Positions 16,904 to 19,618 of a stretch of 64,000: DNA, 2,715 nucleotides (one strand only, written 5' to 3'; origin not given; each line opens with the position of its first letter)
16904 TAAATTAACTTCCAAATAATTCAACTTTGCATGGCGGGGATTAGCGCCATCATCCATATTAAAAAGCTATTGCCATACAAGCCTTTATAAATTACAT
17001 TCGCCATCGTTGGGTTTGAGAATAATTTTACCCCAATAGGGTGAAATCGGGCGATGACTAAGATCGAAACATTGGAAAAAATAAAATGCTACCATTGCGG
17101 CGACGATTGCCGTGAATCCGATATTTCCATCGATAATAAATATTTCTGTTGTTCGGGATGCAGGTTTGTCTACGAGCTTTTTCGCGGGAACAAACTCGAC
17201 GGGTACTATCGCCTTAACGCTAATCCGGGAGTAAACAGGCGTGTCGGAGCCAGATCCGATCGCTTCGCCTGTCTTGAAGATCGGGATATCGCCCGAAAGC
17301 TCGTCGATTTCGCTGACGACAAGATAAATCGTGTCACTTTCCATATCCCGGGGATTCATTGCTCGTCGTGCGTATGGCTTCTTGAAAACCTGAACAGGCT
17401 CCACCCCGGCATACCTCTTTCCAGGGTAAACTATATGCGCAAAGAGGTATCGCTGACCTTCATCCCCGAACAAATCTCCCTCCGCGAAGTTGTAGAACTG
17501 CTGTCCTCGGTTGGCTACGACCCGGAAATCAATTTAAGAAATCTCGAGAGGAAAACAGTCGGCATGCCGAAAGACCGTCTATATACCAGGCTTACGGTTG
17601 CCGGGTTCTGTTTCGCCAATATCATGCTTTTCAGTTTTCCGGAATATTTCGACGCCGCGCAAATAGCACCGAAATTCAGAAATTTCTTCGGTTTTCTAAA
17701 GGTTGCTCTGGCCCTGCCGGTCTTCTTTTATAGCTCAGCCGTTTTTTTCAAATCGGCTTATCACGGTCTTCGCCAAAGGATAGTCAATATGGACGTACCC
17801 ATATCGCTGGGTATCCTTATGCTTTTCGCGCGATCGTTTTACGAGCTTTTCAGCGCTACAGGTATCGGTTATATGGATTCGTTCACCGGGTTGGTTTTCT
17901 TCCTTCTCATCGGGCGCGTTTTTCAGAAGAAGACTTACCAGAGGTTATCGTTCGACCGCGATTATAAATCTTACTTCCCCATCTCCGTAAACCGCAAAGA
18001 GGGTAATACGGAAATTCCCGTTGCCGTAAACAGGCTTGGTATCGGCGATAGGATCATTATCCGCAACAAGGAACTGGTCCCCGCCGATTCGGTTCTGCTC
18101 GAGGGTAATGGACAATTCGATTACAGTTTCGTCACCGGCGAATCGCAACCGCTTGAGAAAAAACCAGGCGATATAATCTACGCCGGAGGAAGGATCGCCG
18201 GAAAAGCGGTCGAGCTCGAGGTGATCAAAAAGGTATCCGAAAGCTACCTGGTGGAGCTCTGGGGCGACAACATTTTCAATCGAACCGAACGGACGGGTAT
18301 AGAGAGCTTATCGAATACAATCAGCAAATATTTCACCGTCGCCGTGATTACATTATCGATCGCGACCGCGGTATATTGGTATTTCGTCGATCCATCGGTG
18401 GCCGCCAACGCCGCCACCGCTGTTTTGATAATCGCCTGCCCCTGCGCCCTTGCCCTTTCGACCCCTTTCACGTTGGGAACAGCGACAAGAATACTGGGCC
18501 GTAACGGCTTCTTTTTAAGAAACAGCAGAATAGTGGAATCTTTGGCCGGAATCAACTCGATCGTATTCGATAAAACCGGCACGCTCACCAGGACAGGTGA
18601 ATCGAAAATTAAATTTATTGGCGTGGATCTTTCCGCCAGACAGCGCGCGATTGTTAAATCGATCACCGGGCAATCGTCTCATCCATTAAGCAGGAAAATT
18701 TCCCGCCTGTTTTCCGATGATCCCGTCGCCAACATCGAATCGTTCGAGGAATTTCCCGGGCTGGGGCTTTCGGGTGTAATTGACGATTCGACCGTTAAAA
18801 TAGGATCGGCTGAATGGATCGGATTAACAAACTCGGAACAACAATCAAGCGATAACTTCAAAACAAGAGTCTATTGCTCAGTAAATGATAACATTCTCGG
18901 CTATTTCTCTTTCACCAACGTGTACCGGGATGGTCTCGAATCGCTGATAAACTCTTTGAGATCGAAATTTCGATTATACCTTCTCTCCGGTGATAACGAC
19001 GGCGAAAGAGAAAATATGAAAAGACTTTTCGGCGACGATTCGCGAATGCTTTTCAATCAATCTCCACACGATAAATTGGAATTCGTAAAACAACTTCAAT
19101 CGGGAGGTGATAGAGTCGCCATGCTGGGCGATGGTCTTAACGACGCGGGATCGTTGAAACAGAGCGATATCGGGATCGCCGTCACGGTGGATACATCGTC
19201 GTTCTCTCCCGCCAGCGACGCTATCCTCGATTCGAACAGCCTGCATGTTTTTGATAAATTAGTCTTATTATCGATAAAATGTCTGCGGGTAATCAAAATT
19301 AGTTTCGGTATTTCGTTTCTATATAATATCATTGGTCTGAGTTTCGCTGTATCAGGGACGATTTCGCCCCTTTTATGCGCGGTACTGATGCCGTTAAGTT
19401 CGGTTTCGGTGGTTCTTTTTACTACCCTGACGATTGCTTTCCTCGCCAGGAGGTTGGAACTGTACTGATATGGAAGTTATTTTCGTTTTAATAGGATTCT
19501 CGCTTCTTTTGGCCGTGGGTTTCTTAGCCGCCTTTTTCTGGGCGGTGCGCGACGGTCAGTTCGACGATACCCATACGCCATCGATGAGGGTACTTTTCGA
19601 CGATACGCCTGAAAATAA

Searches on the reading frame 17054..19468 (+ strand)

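Call 27: search_protein_families(library=pfam, proteins=[window:17054-19468:+], max_evalue=0.001)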
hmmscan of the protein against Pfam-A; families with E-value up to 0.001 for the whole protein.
window:17054-19468:+ (804 aa): 4 families
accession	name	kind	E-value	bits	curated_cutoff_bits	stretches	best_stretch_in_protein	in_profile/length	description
PF00122.25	E1-E2_ATPase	-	1e-37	129.9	28.1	1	309-483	4-180/181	E1-E2 ATPase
PF00702.32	Hydrolase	-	1.9e-18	68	26.4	1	501-704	2-190/191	haloacid dehalogenase-like hydrolase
PF12156.14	ATPase-cat_bd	-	4.1e-10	40.7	27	1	11-86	1-84/86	Putative metal-binding domain of cation transport ATPase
PF00403.32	HMA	-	0.00021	22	24.8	1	95-156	1-62/62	Heavy-metal-associated domain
